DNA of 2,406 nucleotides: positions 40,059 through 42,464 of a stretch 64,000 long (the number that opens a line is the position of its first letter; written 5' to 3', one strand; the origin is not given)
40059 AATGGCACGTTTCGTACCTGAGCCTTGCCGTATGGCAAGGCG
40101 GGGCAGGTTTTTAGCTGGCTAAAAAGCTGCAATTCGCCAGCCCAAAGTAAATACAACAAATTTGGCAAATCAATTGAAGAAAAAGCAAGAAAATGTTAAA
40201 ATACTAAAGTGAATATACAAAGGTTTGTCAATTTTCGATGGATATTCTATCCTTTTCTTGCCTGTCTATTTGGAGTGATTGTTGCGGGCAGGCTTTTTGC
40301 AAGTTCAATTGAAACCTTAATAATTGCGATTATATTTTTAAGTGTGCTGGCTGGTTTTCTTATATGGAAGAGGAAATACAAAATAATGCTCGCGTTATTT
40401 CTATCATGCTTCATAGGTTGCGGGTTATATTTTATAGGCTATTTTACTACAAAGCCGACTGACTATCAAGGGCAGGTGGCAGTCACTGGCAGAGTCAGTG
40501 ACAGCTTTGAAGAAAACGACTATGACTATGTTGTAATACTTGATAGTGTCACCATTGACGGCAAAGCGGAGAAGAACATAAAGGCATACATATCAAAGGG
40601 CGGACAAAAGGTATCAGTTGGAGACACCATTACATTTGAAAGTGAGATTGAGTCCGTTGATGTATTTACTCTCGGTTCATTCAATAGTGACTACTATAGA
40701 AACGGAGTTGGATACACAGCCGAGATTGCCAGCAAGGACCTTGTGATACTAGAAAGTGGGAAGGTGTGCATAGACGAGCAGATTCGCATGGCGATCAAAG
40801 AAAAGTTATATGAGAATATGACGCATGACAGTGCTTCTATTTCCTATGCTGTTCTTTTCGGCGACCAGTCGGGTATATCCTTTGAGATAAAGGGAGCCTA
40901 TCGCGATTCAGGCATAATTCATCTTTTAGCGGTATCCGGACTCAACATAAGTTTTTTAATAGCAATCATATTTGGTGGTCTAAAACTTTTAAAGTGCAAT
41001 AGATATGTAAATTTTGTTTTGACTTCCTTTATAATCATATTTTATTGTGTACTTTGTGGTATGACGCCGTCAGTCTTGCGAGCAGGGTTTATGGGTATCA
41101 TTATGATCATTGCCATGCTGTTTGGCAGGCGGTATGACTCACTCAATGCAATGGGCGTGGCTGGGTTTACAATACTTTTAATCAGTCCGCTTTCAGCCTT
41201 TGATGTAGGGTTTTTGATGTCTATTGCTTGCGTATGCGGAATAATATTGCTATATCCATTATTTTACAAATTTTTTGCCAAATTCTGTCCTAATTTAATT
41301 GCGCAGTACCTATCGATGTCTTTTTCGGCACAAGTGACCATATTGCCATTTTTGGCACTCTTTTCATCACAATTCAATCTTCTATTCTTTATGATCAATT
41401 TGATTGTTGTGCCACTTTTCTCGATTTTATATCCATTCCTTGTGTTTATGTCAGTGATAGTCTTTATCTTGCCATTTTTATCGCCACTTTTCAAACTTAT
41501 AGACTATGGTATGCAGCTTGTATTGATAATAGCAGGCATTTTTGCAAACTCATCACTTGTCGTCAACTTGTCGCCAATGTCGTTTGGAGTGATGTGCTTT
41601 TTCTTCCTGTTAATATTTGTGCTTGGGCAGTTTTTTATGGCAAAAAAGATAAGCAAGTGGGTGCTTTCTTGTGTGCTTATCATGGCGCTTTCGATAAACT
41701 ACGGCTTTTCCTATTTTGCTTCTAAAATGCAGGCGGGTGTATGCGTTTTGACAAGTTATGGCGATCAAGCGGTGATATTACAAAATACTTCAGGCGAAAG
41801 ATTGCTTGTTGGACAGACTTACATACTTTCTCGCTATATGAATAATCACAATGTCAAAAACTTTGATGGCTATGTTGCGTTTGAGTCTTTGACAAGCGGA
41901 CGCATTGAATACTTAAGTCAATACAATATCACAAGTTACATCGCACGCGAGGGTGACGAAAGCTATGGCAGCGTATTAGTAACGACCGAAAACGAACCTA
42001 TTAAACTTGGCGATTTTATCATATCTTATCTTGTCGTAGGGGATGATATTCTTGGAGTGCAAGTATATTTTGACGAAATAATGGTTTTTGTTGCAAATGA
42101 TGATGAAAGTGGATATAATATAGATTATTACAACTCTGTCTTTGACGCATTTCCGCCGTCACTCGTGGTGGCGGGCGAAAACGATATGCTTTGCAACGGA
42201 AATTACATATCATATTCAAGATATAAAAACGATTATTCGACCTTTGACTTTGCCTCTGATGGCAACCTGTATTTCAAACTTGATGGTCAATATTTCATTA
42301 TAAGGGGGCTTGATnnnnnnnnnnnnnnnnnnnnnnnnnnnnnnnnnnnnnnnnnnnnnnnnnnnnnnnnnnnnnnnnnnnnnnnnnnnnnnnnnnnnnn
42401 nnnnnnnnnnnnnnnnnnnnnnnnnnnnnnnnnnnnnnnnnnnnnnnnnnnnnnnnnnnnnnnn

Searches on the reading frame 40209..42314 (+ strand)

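Call 71: search_protein_families(library=ncbifam, proteins=[window:40209-42314:+], max_evalue=1e-10)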
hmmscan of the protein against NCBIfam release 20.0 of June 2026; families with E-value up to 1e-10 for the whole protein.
window:40209-42314:+ (702 aa): 4 families
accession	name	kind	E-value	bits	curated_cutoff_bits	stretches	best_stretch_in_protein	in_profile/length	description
TIGR00361.1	ComEC_Rec2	equivalog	1.8e-28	99.1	190.05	1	132-490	56-424/663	DNA internalization-related competence protein ComEC/Rec2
TIGR00360.1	ComEC_N-term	subfamily_domain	2.4e-21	76.7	36.5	1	236-407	1-167/171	ComEC/Rec2-related protein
NF008580.0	PRK11539.1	equivalog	8.5e-19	67.4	969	1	192-521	182-524/758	ComEC family protein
NF045979.1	ComEC_MAG0480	equivalog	3.4e-13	49.2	150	1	15-469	28-446/461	MAG0480 family ComEC-like protein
